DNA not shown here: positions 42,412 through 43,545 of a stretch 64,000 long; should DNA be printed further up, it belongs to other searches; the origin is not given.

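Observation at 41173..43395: Adjacent PMT/ArnT-like GT-C and membrane-anchored GT2 synthase form a lipid-linked sugar donor/transferase pair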

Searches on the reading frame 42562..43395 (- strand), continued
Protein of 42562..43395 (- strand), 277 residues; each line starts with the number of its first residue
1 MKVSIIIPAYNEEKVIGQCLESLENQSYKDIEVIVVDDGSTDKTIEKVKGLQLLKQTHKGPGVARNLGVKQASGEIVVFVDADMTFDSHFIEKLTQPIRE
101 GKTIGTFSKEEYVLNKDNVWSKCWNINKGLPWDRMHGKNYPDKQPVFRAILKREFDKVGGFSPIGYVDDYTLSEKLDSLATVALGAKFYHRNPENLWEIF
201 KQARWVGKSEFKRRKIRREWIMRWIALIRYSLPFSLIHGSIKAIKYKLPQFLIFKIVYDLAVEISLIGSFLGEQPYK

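Call 16: find_related_loci(query=A1, collection=genome_contigs, flank=6000)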
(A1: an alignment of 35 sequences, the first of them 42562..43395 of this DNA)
Query A1 (277 aa) in genome_contigs; peptide patterns used: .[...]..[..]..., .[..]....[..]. (x = any residue, [..] = any of these).
114 stretches matched a pattern; 50 encode a relative of the query (tblastn E <= 1e-3); 50 distinct loci.
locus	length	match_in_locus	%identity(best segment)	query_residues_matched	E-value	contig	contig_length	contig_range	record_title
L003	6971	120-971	69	1-277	1e-133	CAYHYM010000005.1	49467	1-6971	MAG TPA_asm: uncultured Gammaproteobacteria bacterium isolate ERP119705_co17_338 genome assembly, contig: NODE_600_lengt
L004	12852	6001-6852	67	1-277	1e-130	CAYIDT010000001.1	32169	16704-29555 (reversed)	MAG TPA_asm: uncultured Gammaproteobacteria bacterium isolate ERP119705_co1_249 genome assembly, contig: NODE_1284_lengt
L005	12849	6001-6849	68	2-277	9e-130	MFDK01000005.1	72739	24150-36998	MAG: Candidatus Daviesbacteria bacterium RIFCSPLOWO2_01_FULL_37_10 rifcsplowo2_01_scaffold_1312, whole genome shotgun se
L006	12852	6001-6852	67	1-277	2e-128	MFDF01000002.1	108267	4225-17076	MAG: Candidatus Daviesbacteria bacterium RIFCSPHIGHO2_12_FULL_37_16 rifcsphigho2_12_scaffold_113, whole genome shotgun s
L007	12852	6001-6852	65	1-277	2e-128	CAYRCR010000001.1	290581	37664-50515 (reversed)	MAG TPA_asm: uncultured Gammaproteobacteria bacterium isolate SRP050083_co1_366 genome assembly, contig: NODE_3_length_2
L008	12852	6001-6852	67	1-277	8e-127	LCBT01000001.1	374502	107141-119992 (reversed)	MAG: Candidatus Daviesbacteria bacterium GW2011_GWA1_41_61 UU73_C0001, whole genome shotgun sequence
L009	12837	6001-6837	66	1-277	2e-124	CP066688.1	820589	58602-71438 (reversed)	MAG: Candidatus Daviesbacteria bacterium isolate NC_groundwater_497_Ag_S-0.1um_39_22 chromosome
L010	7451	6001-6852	64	1-277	3e-124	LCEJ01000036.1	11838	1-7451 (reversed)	MAG: Candidatus Daviesbacteria bacterium GW2011_GWA2_42_7 UV41_C0036, whole genome shotgun sequence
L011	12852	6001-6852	63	1-277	9e-121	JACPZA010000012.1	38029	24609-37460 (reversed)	MAG: Candidatus Daviesbacteria bacterium isolate NC_groundwater_877_Pr1_S2p5_34_16 Montesol18_S2p5_coassembly_scaffold_2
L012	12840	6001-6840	63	1-277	1e-118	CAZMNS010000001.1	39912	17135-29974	MAG TPA_asm: uncultured Gammaproteobacteria bacterium isolate binchicken_co38_1180 genome assembly, contig: NODE_2131_le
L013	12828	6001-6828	63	1-274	5e-117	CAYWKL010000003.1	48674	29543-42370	MAG TPA_asm: uncultured Gammaproteobacteria bacterium isolate binchicken_co38_1283 genome assembly, contig: NODE_1584_le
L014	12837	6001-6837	64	1-277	1e-115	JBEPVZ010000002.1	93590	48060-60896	MAG: Candidatus Daviesbacteria bacterium isolate 22E.vamb.044 NODE_185_length_93590_cov_6.827188, whole genome shotgun s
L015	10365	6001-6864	56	1-277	3e-101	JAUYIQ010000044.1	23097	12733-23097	MAG: Candidatus Curtissbacteria bacterium isolate C24_metabat.bin.101_sub C24_k141_897385, whole genome shotgun sequence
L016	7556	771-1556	60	1-262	6e-101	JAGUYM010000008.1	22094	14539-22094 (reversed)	MAG: Candidatus Woesebacteria bacterium isolate DeMMO6_63 c_000000013738, whole genome shotgun sequence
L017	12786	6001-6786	58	1-267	8e-101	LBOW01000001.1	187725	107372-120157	MAG: Candidatus Woesebacteria bacterium GW2011_GWB1_33_22 UR35_C0001, whole genome shotgun sequence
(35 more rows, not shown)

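Call 20: predict_structure(alignment_id=A1)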
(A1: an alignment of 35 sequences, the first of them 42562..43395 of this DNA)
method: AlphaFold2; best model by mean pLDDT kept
length: 277 residues; sequences in the alignment: 35
mean_pLDDT: 91.1   pTM: 0.86
mean pLDDT of the five models: 91.1, 90.9, 89.7, 89.1, 88.5
residues with pLDDT >= 90: 214; 70-90: 44; 50-70: 18; < 50: 1
segments of 3 or more residues with pLDDT < 50: none
pLDDT, mean of each block of 10 residues (from residue 1): 96 94 97 96 92 91 95 98 96 98 97 96 95 92 96 97 82 95 97 93 73 68 84 94 96 96 83 55
secondary structure, 60 per line:
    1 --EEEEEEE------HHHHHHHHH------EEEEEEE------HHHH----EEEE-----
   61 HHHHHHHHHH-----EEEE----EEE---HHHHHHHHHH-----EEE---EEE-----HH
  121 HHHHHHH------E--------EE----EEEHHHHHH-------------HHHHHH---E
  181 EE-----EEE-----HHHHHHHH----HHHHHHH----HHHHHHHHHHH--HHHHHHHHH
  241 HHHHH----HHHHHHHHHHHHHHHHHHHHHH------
elements in order: E3-9 H16-24 E31-37 H44-47 E52-55 H61-70 E76-79 E84-86 H90-99 E105-107 E111-113 H119-127 E149-151 H152-157 H171-176 E180-182 E188-190 H196-203 H208-214 H219-229 H232-245 H250-271

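Call 26: search_solved_structures(query=A1, max_evalue=0.001, show_alignments=0)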
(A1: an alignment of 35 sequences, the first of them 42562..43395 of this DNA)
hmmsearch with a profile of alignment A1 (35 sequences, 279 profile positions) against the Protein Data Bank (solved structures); distinct sequences matched with E-value up to 0.001: 57.
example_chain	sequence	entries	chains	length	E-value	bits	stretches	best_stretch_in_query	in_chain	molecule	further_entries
2z87_A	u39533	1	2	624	1.7e-30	109.4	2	3-127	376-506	Chondroitin synthase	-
2z86_A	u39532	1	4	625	1.7e-30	109.4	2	3-127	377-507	Chondroitin synthase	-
5hea_A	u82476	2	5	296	1.3e-25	93.4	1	3-103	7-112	Putative glycosyltransferase (GalT1)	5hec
5tze_C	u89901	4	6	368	9.5e-21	77.4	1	1-100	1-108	Glycosyl transferase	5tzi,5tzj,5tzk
5tz8_A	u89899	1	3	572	3e-20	75.8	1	1-99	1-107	Glycosyl transferase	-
3bcv_A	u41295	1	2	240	8.9e-19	71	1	2-93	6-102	Putative glycosyltransferase protein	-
6p61_A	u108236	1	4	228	9e-19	70.9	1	2-101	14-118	Glycosyltransferase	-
8vh7_A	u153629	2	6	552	5.9e-17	65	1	3-105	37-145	Heparosan synthase B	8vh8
8viw_A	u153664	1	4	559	6e-17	64.9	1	3-105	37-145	Heparosan synthase B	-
5mlz_A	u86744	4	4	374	1.2e-16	63.9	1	1-111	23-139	Dolichol monophosphate mannose synthase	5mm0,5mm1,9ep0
9omj_A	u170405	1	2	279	1.5e-13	53.8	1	3-96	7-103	Glycosyltransferase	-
9omh_A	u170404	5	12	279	1.5e-13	53.8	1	3-96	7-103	Glycosyltransferase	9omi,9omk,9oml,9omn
9omm_A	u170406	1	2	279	1.5e-13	53.8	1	3-96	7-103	Glycosyltransferase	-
3l7j_A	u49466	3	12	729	3.6e-13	52.6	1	2-91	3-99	Teichoic acid biosynthesis protein F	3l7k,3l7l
3l7i_A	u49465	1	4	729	3.6e-13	52.6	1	2-91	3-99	Teichoic acid biosynthesis protein F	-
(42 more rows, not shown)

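Call 57: search_protein_representatives(alignment_id=A1)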
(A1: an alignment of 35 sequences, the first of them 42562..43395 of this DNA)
Query: 35 sequences, 279 profile positions. Proteins with E-value up to 0.001 (for the whole library): 617758; up to 1e-10: 241033; up to 1e-30: 2749. The best 150 are listed.
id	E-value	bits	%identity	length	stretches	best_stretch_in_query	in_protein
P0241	2.8e-107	374.4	-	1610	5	2-145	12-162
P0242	1.1e-105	369.2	-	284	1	2-279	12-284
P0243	2.1e-102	358.5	-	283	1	1-270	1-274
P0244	1.5e-98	345.8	-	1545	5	3-102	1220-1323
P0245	9.4e-97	339.9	-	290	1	3-274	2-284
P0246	3.9e-96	337.9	-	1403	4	1-118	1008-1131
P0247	3.6e-94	331.4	-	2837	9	4-88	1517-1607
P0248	6.0e-91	320.9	-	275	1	1-278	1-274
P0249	1.8e-90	319.3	-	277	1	2-274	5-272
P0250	5.3e-89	314.5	-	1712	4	2-105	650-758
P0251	8.9e-89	313.7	-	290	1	2-272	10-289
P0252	1.3e-88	313.2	-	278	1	2-276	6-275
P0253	1.1e-87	310.2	-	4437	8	3-207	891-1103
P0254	7.7e-87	307.4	-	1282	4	3-96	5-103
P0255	2.6e-86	305.6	-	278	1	3-275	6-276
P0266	5.6e-81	288.2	-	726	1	2-266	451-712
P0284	4.7e-77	275.3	-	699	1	2-270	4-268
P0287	6.4e-76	271.6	-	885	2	3-273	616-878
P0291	2.9e-75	269.4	-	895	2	3-271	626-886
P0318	1.2e-68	247.7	-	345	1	2-273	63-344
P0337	9.1e-67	241.5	-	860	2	3-264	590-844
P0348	7.7e-66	238.5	-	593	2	2-264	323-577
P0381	9.2e-64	231.7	-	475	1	2-265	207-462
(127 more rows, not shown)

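Call 58: search_protein_families(library=pfam, proteins=[P0266, P0284, P0287, P0291, P0337, P0348, P0381, P0318], max_evalue=0.001)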
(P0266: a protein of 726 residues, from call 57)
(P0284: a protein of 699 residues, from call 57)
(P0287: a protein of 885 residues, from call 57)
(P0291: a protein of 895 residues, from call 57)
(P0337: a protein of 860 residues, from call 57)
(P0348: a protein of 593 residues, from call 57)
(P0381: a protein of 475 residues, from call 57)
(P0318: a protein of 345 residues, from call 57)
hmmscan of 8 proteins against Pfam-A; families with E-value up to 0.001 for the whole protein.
P0266 (726 aa): 8 families
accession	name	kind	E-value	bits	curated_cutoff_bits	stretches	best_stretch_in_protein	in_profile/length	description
PF00535.33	Glycos_transf_2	-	1e-38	133.3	23.3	1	453-611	1-164/168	Glycosyl transferase family 2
PF00534.26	Glycos_transf_1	-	1.4e-24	87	26.4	1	273-411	25-166/172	Glycosyl transferases group 1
PF13692.12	Glyco_trans_1_4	-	4.8e-22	79.2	27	1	270-403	7-142/142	Glycosyl transferases group 1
PF13439.12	Glyco_transf_4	-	3.4e-20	73.2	28.5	2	17-136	3-113/170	Glycosyltransferase Family 4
PF13579.12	Glyco_trans_4_4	-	3e-18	67.1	29.7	2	17-140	2-117/158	Glycosyl transferase 4-like domain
PF13641.12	Glyco_tranf_2_3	-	3.2e-16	60.5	27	1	452-566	3-122/230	Glycosyltransferase like family 2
PF10111.15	Glyco_tranf_2_2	-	1.3e-13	51.5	27.3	1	453-551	1-103/276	Glycosyltransferase like family 2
PF13704.12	Glyco_tranf_2_4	-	0.00011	23.1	27.5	1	460-539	2-81/98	Glycosyl transferase family 2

P0284 (699 aa): 4 families
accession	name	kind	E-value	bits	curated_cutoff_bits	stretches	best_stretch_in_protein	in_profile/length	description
PF00535.33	Glycos_transf_2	-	2.2e-35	122.5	23.3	1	6-162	1-166/168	Glycosyl transferase family 2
PF13641.12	Glyco_tranf_2_3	-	5e-14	53.3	27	1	5-204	3-220/230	Glycosyltransferase like family 2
PF10111.15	Glyco_tranf_2_2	-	1.6e-12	47.9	27.3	1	6-100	1-104/276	Glycosyltransferase like family 2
PF13231.12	PMT_2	-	1.5e-11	45.2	26.1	1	316-466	2-157/160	Dolichyl-phosphate-mannose-protein mannosyltransferase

P0287 (885 aa): 3 families
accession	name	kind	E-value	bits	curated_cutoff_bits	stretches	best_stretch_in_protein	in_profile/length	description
PF00535.33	Glycos_transf_2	-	7.3e-60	202.1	23.3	2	618-771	2-165/168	Glycosyl transferase family 2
PF13641.12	Glyco_tranf_2_3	-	1.3e-25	91.2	27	2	299-506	1-220/230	Glycosyltransferase like family 2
PF10111.15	Glyco_tranf_2_2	-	2.9e-11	43.8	27.3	1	642-710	28-103/276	Glycosyltransferase like family 2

P0291 (895 aa): 5 families
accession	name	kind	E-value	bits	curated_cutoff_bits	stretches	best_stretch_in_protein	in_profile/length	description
PF00535.33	Glycos_transf_2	-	1.2e-58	198.2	23.3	2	627-778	1-162/168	Glycosyl transferase family 2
PF13641.12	Glyco_tranf_2_3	-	1e-32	114.5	27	2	624-746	1-133/230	Glycosyltransferase like family 2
PF10111.15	Glyco_tranf_2_2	-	1.5e-15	57.9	27.3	2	627-719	1-102/276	Glycosyltransferase like family 2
PF02661.23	Fic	-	3e-11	44.4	24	1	69-155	5-90/93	Fic/DOC family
PF12804.13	NTP_transf_3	-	4.3e-06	27.4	27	0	344-425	34-118/160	MobA-like NTP transferase domain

P0337 (860 aa): 3 families
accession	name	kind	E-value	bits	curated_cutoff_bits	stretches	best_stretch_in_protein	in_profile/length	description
PF00535.33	Glycos_transf_2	-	2.3e-54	184.3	23.3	2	591-708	1-127/168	Glycosyl transferase family 2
PF13641.12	Glyco_tranf_2_3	-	3.1e-27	96.5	27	2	587-711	1-134/230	Glycosyltransferase like family 2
PF10111.15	Glyco_tranf_2_2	-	9.7e-09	35.5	27.3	1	592-681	2-100/276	Glycosyltransferase like family 2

P0348 (593 aa): 3 families
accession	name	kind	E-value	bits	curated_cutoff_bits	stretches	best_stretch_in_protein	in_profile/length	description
PF00535.33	Glycos_transf_2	-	1.9e-47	161.8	23.3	2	325-477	1-163/168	Glycosyl transferase family 2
PF13641.12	Glyco_tranf_2_3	-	9.8e-21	75.3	27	2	13-214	3-217/230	Glycosyltransferase like family 2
PF10111.15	Glyco_tranf_2_2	-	9.2e-11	42.2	27.3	0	14-105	1-98/276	Glycosyltransferase like family 2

P0381 (475 aa): 5 families
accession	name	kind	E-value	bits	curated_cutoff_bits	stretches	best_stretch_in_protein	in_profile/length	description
PF00535.33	Glycos_transf_2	-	3.3e-31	108.9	23.3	1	209-363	1-164/168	Glycosyl transferase family 2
PF00005.33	ABC_tran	-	2.9e-13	51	25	1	1-117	16-135/137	ABC transporter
PF13641.12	Glyco_tranf_2_3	-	8.8e-13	49.2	27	1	208-330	3-134/230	Glycosyltransferase like family 2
PF10111.15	Glyco_tranf_2_2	-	3.2e-09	37.1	27.3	1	209-303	1-103/276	Glycosyltransferase like family 2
PF13304.12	AAA_21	-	0.00073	20.1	27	0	1-17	4-20/304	AAA domain, putative AbiEii toxin, Type IV TA system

P0318 (345 aa): 4 families
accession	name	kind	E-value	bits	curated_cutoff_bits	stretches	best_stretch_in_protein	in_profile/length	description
PF00535.33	Glycos_transf_2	-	5.1e-33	114.8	23.3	1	65-235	1-167/168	Glycosyl transferase family 2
PF13641.12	Glyco_tranf_2_3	-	2.1e-18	67.6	27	1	62-250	1-190/230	Glycosyltransferase like family 2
PF10111.15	Glyco_tranf_2_2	-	6.7e-13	49.2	27.3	1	65-174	1-115/276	Glycosyltransferase like family 2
PF13704.12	Glyco_tranf_2_4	-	2e-05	25.4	27.5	1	72-155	2-83/98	Glycosyl transferase family 2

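Call 63: fold_search(model_id=the predicted structure, library=pdb)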
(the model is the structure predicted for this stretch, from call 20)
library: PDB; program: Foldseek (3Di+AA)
matches with E <= 10: 1559; with E <= 0.001: 320
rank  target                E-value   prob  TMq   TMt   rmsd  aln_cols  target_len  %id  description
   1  5hea_A                1.1e-12  1.00  0.52  0.52  10.7       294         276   22  CgT structure in hexamer (released 2016-08-31)
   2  6p61_B                2.1e-12  1.00  0.56  0.79   3.3       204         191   24  Structure of a Glycosyltransferase from Leptospira borgpetersenii serovar Hardjo-bovis (strain JB197) (released 2019-07-10)
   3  6hnq_B                6.7e-12  1.00  0.55  0.48  12.6       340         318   18  TarP-6RboP-(CH2)6NH2 (released 2018-10-24)
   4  6h4m_Q                7.1e-12  1.00  0.52  0.47  13.0       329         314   19  TarP-UDP-GlcNAc-3RboP (released 2018-09-26)
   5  6p61_C                7.5e-12  1.00  0.55  0.77   3.6       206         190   23  Structure of a Glycosyltransferase from Leptospira borgpetersenii serovar Hardjo-bovis (strain JB197) (released 2019-07-10)
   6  5tzi                  7.5e-12  1.00  0.53  0.44   6.7       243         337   22  Crystal structure of S. aureus TarS 1-349 (released 2017-01-04)
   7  6h21_A                7.5e-12  1.00  0.55  0.49  12.9       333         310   19  TarP-UDP-GlcNAc-Mn (released 2018-09-26)
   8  6h4m_H                8.5e-12  1.00  0.55  0.48  12.7       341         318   17  TarP-UDP-GlcNAc-3RboP (released 2018-09-26)
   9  9omk_B                1.0e-11  1.00  0.52  0.56  11.0       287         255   18  WrtF fucosyltransferase - trisaccharide acceptor (released 2025-10-29)
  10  6h4f_F                1.3e-11  1.00  0.54  0.48  12.8       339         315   18  TarP-3RboP (released 2018-09-26)
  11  5tzk                  1.4e-11  1.00  0.54  0.45  11.7       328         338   18  Crystal structure of S. aureus TarS 1-349 in complex with UDP (released 2017-01-04)
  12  6h21_B                1.4e-11  1.00  0.53  0.47  11.3       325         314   18  TarP-UDP-GlcNAc-Mn (released 2018-09-26)
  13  5tz8_A                1.9e-11  1.00  0.52  0.27   7.0       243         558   20  Crystal structure of S. aureus TarS (released 2017-01-04)
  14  6h4m_D                2.3e-11  1.00  0.54  0.48  12.8       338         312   18  TarP-UDP-GlcNAc-3RboP (released 2018-09-26)
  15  6h1j_A                2.4e-11  1.00  0.53  0.47  12.9       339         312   17  TarP native (released 2018-09-26)
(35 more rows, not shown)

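Call 65: find_encoding_contigs(protein=P0284, flank=3000, max_places=3)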
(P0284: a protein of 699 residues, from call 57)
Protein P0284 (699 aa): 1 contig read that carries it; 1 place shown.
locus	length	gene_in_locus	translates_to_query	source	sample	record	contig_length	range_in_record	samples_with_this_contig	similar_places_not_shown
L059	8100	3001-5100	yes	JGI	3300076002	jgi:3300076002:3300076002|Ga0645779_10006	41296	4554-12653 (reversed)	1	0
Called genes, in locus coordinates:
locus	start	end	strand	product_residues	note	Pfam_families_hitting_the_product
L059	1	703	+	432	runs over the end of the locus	PF01943:Polysacc_synt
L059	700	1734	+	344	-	PF00534:Glycos_transf_1, PF13692:Glyco_trans_1_4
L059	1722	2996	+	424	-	-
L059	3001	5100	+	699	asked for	PF00535:Glycos_transf_2, PF10111:Glyco_tranf_2_2, PF13641:Glyco_tranf_2_3, PF13231:PMT_2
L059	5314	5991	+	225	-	-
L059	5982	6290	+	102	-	-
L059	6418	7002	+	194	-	PF13439:Glyco_transf_4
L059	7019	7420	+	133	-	PF13692:Glyco_trans_1_4, PF00534:Glycos_transf_1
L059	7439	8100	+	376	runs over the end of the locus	PF13439:Glyco_transf_4 (weak), PF20706:GT4-conflict (weak), PF00534:Glycos_transf_1, PF13692:Glyco_trans_1_4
